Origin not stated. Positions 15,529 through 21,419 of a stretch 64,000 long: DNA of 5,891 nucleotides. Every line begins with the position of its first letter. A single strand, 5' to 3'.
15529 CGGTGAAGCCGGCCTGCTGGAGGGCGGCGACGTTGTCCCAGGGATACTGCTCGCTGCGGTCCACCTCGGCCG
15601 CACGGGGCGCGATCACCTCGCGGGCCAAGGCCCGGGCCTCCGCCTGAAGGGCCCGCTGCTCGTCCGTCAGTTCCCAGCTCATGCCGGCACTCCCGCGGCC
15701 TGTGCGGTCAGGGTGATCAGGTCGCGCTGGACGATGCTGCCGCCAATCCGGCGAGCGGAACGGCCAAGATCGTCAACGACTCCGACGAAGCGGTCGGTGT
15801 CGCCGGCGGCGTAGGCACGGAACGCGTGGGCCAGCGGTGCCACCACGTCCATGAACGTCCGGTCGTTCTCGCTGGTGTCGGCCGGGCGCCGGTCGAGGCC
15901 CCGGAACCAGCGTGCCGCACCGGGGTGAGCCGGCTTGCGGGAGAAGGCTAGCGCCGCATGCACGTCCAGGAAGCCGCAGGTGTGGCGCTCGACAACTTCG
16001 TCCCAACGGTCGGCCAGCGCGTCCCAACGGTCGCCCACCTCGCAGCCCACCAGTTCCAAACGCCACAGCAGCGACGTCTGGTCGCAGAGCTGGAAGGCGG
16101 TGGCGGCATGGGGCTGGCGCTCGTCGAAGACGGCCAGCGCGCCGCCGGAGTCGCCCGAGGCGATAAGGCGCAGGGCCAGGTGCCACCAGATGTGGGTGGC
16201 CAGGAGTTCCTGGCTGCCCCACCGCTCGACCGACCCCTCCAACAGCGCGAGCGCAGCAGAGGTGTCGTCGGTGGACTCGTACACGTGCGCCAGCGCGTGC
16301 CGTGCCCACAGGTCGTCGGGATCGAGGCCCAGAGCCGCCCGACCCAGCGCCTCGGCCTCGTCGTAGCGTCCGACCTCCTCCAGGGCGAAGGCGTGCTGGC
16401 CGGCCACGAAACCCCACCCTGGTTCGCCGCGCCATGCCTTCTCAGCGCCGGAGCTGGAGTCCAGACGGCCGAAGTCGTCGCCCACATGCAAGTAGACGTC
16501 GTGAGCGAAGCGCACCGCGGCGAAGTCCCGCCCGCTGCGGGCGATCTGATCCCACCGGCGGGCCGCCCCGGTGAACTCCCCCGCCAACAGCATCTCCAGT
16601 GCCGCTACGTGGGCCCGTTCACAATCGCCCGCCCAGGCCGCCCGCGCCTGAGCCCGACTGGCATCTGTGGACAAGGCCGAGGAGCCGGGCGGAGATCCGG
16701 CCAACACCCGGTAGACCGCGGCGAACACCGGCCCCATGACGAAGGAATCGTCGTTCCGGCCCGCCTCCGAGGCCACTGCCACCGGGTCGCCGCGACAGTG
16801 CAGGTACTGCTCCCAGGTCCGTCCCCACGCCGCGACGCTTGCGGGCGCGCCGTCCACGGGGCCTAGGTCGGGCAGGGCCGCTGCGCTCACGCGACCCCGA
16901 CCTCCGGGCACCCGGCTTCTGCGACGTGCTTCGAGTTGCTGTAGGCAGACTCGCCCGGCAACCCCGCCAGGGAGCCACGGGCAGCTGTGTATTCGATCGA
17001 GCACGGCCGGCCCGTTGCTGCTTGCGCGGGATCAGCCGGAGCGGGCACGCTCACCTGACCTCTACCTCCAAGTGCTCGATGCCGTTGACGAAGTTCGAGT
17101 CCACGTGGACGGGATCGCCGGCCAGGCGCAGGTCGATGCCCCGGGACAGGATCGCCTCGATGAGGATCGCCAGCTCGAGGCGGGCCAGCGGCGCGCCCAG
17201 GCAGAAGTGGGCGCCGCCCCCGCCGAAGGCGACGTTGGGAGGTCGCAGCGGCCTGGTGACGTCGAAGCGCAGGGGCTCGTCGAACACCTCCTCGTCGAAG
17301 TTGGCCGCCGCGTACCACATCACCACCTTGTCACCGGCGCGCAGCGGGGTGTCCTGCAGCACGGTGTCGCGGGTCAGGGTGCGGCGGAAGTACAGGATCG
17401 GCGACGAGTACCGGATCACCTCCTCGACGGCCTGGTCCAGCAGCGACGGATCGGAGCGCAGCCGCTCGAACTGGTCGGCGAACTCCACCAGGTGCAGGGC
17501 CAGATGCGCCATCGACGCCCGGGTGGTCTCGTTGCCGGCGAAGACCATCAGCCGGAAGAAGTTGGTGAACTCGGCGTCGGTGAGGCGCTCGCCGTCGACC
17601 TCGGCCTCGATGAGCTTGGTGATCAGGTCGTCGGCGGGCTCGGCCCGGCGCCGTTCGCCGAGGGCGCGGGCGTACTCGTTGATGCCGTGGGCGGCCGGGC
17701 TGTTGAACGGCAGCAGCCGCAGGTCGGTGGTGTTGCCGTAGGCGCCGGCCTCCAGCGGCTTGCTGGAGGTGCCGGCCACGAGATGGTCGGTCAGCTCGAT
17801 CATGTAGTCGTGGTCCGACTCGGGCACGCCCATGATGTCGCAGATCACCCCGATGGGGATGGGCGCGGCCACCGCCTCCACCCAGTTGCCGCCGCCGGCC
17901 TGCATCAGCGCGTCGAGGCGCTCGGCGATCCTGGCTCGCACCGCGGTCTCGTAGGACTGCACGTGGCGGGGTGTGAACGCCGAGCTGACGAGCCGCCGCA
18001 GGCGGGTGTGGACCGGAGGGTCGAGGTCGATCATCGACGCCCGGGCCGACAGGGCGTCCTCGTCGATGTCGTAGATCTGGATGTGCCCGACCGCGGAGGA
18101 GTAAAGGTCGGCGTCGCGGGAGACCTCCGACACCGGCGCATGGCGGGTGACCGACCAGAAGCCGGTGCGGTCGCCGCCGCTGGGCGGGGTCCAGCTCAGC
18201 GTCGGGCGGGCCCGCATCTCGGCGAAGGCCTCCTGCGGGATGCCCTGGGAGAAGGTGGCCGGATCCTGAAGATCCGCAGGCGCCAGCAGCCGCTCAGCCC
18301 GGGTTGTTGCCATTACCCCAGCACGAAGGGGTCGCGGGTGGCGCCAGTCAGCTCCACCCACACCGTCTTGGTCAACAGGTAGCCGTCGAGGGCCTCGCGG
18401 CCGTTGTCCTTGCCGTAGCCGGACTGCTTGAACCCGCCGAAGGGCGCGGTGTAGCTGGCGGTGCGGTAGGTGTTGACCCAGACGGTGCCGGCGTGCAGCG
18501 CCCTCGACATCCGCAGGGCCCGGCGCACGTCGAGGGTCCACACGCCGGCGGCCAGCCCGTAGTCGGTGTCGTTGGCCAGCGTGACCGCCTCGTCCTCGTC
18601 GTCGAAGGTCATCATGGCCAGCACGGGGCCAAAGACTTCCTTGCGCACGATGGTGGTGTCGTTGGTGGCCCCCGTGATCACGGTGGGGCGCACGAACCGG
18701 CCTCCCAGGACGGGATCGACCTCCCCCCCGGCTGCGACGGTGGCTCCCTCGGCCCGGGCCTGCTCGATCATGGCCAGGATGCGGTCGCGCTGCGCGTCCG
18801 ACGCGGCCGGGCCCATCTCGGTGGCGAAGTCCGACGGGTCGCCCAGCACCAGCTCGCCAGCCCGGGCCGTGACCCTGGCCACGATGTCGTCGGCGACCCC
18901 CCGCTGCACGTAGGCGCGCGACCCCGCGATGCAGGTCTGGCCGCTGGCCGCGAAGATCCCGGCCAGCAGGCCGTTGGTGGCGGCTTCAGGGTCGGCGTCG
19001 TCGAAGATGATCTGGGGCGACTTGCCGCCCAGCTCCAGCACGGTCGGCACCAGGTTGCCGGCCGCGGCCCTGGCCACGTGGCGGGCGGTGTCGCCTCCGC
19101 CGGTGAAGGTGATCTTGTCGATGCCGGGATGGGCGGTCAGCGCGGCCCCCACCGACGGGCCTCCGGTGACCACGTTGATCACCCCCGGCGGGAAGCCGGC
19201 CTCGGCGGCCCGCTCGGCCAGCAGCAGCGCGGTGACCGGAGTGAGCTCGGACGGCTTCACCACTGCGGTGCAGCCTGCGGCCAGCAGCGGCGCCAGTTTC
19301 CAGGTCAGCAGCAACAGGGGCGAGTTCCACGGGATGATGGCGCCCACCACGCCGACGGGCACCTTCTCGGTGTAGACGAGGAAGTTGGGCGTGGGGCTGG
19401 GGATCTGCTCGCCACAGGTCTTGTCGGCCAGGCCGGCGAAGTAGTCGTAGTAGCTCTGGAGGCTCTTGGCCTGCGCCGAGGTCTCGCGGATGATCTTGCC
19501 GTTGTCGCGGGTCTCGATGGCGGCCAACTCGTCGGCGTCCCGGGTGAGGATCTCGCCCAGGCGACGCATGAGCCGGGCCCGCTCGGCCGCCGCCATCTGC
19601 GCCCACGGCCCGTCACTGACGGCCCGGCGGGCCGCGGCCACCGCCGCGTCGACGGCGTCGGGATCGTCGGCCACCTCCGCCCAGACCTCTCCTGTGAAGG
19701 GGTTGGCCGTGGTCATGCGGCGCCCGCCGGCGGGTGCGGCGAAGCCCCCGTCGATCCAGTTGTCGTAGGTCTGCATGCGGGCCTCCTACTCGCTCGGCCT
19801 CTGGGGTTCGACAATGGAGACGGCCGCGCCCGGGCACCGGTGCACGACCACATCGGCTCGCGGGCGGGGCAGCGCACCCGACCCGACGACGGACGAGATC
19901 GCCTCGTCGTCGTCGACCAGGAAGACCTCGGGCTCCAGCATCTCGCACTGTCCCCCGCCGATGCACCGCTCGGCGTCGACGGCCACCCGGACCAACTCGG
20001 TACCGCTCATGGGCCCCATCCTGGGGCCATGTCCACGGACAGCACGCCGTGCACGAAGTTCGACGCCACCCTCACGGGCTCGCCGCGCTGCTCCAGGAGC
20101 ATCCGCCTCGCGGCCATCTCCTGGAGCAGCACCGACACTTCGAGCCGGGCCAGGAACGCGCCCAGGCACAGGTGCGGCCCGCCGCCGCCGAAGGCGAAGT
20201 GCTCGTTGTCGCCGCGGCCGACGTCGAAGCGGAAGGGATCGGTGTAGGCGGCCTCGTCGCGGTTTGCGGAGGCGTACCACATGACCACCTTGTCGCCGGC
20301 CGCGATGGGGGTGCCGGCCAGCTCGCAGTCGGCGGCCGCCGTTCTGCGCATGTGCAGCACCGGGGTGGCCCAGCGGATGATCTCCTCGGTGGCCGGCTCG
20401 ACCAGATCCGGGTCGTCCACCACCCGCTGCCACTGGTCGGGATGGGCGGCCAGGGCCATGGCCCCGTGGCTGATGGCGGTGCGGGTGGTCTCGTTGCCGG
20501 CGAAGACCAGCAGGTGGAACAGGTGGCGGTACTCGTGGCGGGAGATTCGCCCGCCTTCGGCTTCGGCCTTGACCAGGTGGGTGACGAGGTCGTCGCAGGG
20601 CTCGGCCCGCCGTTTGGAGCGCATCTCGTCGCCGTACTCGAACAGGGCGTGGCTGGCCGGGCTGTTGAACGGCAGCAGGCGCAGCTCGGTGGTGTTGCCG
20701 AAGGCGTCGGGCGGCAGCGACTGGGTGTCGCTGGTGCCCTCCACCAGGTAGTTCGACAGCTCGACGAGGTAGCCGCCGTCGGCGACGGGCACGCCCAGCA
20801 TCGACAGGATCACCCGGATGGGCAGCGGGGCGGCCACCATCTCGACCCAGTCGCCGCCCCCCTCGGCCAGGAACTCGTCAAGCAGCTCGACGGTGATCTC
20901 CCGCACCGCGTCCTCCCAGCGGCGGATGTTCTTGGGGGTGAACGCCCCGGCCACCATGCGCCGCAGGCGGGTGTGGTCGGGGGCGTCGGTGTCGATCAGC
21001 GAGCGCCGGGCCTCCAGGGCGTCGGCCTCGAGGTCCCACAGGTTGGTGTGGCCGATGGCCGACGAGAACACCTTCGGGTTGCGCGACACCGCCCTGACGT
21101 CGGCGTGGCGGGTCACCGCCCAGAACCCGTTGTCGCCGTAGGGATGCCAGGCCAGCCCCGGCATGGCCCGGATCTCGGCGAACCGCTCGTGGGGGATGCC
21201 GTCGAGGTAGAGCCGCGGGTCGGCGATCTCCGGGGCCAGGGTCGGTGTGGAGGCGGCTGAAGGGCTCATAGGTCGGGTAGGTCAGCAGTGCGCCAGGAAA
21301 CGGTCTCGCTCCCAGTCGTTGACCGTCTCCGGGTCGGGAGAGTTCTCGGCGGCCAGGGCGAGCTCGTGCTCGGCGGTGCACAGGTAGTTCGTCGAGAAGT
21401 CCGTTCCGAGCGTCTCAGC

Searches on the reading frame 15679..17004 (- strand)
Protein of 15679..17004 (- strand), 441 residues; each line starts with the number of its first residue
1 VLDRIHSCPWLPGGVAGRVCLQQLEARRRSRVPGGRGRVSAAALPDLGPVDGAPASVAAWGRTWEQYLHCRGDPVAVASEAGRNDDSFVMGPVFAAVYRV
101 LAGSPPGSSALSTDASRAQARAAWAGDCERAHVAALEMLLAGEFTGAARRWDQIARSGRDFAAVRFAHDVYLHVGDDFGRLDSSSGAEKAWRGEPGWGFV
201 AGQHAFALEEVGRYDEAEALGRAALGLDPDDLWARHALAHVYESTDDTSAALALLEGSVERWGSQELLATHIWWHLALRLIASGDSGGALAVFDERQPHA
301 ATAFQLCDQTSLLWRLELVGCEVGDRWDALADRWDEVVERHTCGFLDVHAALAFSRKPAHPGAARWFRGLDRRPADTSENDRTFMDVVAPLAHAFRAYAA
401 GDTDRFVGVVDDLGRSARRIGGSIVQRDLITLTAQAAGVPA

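Call 55: search_protein_families(library=pfam, proteins=[window:15679-17004:-], max_evalue=0.00001)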
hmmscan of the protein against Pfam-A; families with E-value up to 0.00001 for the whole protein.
window:15679-17004:- (441 aa): 2 families
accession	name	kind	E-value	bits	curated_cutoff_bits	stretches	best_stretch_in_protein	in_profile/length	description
PF14559.12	TPR_19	-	3.5e-07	30.9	25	1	212-257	5-50/68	Tetratricopeptide repeat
PF13428.12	TPR_14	-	5.1e-07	30.2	23.5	0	205-240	8-43/44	Tetratricopeptide repeat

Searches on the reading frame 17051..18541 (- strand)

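Call 55: search_protein_families(library=pfam, proteins=[window:17051-18541:-], max_evalue=0.00001)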
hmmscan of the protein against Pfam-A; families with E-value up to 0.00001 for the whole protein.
window:17051-18541:- (496 aa): 1 family
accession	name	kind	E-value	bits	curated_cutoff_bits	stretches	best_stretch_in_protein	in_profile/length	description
PF00067.27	p450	-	7.3e-23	81.5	22.8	1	173-467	90-431/462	Cytochrome P450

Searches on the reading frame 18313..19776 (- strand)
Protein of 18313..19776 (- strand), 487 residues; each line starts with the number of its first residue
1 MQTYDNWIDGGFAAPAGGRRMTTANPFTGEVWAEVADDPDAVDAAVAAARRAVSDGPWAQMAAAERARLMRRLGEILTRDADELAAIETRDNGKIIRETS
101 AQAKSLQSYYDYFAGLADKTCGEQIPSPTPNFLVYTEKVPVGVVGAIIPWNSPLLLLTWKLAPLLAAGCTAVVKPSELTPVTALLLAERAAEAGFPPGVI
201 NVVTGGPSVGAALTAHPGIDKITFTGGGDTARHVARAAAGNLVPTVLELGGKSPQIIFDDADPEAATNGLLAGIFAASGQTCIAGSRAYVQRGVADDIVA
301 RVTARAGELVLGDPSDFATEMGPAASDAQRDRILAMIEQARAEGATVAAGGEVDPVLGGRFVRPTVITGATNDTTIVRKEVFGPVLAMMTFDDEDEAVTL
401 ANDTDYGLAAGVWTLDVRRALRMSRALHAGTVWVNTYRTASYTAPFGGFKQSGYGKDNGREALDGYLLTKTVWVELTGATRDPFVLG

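Call 55: search_protein_families(library=pfam, proteins=[window:18313-19776:-], max_evalue=0.00001)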
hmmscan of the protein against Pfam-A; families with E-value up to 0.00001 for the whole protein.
window:18313-19776:- (487 aa): 1 family
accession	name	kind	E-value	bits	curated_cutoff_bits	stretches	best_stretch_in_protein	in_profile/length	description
PF00171.27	Aldedh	-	8.1e-166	552.6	23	1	17-472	6-461/461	Aldehyde dehydrogenase family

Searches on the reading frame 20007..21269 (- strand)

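Call 55: search_protein_families(library=pfam, proteins=[window:20007-21269:-], max_evalue=0.00001)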
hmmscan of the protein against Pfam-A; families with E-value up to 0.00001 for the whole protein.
window:20007-21269:- (420 aa): 1 family
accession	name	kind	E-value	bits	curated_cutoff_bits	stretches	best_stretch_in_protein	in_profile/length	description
PF00067.27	p450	-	3e-22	79.5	22.8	1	215-385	226-428/462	Cytochrome P450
